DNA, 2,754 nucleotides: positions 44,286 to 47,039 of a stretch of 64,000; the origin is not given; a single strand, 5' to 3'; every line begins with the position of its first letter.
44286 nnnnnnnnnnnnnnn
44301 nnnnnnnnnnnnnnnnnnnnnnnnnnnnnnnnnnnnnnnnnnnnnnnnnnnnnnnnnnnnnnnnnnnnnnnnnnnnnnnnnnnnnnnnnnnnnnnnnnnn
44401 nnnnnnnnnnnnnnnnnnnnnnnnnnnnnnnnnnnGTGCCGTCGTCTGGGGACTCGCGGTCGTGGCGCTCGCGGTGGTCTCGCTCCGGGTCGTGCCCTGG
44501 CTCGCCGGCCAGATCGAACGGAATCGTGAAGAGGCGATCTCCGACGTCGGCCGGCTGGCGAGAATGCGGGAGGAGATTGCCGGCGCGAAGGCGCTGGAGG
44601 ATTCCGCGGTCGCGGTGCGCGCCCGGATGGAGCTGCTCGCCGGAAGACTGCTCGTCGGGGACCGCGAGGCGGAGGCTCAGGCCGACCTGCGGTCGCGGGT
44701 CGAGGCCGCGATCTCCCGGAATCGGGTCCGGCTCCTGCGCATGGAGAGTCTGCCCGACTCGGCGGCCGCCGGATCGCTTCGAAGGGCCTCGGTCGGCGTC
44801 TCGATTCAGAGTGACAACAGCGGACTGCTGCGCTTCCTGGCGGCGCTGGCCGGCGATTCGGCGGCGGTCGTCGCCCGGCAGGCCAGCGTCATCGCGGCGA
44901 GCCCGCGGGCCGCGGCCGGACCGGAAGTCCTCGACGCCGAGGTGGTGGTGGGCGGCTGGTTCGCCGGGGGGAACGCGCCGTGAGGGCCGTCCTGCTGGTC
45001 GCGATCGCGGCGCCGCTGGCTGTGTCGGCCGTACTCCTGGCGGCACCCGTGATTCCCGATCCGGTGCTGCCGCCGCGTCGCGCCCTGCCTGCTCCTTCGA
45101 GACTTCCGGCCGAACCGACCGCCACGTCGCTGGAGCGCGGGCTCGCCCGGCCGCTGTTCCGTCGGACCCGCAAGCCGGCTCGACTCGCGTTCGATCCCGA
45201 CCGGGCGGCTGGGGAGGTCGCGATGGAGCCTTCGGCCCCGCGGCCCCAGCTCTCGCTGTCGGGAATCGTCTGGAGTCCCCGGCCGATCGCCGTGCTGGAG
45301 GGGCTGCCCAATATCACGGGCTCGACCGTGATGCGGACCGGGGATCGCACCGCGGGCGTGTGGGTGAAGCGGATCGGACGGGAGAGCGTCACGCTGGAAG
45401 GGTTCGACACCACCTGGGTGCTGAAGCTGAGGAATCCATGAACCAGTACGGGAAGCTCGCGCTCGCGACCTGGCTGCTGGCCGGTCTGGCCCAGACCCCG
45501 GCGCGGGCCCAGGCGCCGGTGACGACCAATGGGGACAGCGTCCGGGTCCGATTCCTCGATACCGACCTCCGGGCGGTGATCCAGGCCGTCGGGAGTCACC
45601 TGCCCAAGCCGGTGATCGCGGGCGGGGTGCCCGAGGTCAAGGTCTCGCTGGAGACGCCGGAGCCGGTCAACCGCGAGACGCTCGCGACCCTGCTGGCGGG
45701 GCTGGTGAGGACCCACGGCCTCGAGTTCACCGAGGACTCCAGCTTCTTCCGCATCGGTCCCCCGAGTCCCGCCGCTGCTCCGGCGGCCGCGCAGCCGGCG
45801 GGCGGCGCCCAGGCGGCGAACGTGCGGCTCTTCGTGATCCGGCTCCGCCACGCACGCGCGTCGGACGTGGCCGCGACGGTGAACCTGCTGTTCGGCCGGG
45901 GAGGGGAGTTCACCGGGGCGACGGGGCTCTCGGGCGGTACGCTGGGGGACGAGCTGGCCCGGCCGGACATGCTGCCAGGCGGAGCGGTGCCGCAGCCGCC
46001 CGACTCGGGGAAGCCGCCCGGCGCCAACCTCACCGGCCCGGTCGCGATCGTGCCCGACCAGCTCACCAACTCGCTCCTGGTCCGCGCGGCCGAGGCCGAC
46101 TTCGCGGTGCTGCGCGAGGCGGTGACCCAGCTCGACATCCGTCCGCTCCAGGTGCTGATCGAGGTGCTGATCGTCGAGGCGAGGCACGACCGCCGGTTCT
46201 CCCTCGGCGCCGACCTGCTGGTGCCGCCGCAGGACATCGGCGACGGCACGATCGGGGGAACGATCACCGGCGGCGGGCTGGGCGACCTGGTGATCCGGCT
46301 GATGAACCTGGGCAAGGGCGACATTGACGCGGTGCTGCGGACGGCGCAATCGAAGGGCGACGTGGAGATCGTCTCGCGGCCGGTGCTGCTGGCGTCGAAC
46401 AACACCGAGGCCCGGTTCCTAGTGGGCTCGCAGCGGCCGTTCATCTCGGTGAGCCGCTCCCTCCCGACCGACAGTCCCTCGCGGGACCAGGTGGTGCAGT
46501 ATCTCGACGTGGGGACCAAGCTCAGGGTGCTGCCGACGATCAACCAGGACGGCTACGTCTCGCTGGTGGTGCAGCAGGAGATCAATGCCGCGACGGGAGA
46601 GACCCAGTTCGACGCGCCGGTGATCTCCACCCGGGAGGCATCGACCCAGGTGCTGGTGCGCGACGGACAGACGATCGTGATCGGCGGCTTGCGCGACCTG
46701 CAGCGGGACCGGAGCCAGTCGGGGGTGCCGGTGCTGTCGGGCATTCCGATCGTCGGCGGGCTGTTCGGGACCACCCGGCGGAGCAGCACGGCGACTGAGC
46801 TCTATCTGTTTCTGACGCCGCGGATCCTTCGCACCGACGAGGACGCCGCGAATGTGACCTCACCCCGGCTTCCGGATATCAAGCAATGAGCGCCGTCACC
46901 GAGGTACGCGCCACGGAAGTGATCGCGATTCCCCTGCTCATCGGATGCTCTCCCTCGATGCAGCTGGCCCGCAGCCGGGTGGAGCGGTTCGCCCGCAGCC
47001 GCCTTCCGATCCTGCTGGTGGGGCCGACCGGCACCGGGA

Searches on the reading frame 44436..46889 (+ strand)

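Call 10: search_protein_families(library=pfam, proteins=[window:44436-46889:+], max_evalue=0.01)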
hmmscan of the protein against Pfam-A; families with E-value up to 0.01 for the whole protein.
window:44436-46889:+ (817 aa): 3 families
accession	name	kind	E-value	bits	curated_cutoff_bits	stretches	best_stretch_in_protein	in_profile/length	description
PF00263.26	Secretin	-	1.8e-42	145.3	27.5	1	638-799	3-169/169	Bacterial type II and III secretion system protein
PF03958.22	Secretin_N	-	9e-10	39.1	28.2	1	466-572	2-69/69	Bacterial type II/III secretion system short domain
PF21305.2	type_II_gspD_N0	-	0.00056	20.1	27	1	372-440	2-71/71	GspD-like, N0 domain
